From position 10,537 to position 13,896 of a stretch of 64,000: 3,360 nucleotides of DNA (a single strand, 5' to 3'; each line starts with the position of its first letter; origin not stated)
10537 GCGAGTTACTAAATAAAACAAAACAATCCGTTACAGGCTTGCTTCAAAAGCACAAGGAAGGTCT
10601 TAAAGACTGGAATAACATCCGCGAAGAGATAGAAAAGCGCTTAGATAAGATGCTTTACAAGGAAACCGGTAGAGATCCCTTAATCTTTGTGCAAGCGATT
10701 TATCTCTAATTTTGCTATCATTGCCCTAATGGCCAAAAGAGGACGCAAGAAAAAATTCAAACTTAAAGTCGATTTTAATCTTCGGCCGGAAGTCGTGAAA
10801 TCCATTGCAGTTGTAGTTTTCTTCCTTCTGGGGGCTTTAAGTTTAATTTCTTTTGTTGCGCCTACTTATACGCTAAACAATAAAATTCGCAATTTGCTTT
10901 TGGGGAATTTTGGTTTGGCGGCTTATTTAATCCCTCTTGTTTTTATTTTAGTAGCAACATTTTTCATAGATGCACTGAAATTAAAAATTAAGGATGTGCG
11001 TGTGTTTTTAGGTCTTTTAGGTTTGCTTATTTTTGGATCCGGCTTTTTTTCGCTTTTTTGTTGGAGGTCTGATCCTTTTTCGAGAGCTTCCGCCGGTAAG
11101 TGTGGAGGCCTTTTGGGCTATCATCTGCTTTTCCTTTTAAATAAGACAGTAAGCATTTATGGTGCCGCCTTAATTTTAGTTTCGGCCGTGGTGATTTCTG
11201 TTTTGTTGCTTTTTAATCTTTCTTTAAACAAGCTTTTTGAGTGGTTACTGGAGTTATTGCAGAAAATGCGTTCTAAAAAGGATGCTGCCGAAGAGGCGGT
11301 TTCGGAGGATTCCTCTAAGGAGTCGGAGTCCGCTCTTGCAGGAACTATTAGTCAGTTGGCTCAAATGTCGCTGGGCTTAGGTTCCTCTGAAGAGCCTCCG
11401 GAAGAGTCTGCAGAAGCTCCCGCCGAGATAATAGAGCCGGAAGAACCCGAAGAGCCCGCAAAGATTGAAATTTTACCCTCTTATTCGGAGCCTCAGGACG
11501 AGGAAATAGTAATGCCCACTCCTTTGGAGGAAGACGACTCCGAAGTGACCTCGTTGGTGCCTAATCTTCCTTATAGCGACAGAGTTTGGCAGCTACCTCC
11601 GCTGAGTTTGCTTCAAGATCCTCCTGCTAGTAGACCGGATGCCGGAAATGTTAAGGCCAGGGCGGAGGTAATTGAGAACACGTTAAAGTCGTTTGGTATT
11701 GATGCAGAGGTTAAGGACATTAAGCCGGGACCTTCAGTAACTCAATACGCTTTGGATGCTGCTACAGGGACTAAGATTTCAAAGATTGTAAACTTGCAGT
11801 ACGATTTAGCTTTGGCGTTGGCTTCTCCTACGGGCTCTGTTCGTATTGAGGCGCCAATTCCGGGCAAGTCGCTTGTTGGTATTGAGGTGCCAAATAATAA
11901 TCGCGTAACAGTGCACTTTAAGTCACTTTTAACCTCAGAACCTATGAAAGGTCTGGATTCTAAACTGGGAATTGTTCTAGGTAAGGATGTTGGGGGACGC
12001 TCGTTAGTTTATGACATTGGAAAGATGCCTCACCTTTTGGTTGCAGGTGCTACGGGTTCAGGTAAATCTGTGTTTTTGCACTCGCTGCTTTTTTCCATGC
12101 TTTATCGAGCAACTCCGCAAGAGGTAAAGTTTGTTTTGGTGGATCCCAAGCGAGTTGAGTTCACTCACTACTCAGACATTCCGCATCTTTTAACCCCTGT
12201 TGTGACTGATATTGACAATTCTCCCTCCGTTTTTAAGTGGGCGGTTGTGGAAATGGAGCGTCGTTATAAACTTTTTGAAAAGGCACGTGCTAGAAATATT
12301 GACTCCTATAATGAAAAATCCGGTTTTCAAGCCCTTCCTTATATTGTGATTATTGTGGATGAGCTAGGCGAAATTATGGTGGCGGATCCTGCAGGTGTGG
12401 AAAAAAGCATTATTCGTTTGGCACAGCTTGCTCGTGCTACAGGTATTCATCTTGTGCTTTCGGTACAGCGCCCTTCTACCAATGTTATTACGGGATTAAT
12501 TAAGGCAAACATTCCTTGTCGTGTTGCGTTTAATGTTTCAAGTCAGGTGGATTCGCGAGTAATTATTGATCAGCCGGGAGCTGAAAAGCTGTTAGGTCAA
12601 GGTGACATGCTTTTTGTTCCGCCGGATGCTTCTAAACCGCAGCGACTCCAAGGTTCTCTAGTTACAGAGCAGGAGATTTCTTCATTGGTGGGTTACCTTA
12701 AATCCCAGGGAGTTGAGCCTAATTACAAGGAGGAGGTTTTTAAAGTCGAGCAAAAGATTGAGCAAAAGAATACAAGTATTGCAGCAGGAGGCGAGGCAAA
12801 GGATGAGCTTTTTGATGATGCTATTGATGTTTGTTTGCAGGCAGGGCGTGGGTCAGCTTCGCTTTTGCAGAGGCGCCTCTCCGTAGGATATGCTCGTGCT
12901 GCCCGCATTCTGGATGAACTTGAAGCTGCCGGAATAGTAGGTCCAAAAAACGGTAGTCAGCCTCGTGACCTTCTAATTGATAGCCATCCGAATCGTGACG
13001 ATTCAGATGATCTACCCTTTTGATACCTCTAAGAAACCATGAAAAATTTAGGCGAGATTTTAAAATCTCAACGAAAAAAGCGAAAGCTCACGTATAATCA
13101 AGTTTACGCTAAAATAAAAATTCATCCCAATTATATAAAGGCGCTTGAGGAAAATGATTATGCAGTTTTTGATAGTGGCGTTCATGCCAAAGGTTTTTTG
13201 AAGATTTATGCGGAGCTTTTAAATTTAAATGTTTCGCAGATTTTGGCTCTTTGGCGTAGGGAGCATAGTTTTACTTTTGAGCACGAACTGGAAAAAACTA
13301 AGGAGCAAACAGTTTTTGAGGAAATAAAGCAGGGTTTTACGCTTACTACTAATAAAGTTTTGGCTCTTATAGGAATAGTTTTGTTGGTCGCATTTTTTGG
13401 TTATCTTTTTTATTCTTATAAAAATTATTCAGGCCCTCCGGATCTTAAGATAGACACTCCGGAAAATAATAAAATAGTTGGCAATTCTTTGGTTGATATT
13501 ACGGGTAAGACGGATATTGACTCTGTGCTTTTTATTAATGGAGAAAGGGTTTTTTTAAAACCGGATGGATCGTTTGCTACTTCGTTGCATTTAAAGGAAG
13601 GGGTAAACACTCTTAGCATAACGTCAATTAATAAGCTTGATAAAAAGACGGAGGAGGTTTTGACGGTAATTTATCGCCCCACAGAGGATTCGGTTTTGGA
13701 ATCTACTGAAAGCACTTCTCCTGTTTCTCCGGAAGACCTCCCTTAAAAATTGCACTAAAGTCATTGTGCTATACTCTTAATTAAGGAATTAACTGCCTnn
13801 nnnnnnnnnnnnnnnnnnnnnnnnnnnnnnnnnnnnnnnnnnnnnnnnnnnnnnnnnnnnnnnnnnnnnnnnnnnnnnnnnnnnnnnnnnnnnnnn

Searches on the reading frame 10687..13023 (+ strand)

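Call 59: search_protein_families(library=pfam, proteins=[window:10687-13023:+], max_evalue=0.00001)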
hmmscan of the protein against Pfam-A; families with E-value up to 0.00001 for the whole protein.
window:10687-13023:+ (778 aa): 4 families
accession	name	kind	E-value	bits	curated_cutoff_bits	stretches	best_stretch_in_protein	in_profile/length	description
PF01580.24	FtsK_SpoIIIE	-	2.6e-54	184.4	24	1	414-597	5-220/221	FtsK/SpoIIIE family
PF17854.6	FtsK_alpha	-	2.8e-29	101.7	22.9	1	303-403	1-101/101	FtsK alpha domain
PF09397.16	FtsK_gamma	-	1.1e-24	86.3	30.6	1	704-764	2-62/63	Ftsk gamma domain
PF13491.11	FtsK_4TM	-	6.3e-12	45.9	23.1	1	70-187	57-170/171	4TM region of DNA translocase FtsK/SpoIIIE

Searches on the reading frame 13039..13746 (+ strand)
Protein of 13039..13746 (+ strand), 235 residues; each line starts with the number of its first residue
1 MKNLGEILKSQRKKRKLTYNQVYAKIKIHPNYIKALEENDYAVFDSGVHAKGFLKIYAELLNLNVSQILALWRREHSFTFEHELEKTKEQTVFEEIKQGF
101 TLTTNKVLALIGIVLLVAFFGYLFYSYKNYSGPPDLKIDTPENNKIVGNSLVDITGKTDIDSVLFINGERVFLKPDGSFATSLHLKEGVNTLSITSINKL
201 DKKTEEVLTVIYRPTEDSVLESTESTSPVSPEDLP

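Call 59: search_protein_families(library=pfam, proteins=[window:13039-13746:+], max_evalue=0.00001)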
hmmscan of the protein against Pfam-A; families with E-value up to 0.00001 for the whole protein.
window:13039-13746:+ (235 aa): 3 families
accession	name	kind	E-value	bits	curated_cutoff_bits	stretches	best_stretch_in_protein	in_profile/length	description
PF13413.12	HTH_25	-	7e-16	58.2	24.6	1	8-67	2-61/62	Helix-turn-helix domain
PF09136.16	Glucodextran_B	-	9.7e-12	45.1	27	1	134-210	1-79/83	Glucodextranase, domain B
PF12844.13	HTH_19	-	3.1e-06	27.4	30.2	1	5-66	1-56/64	Helix-turn-helix domain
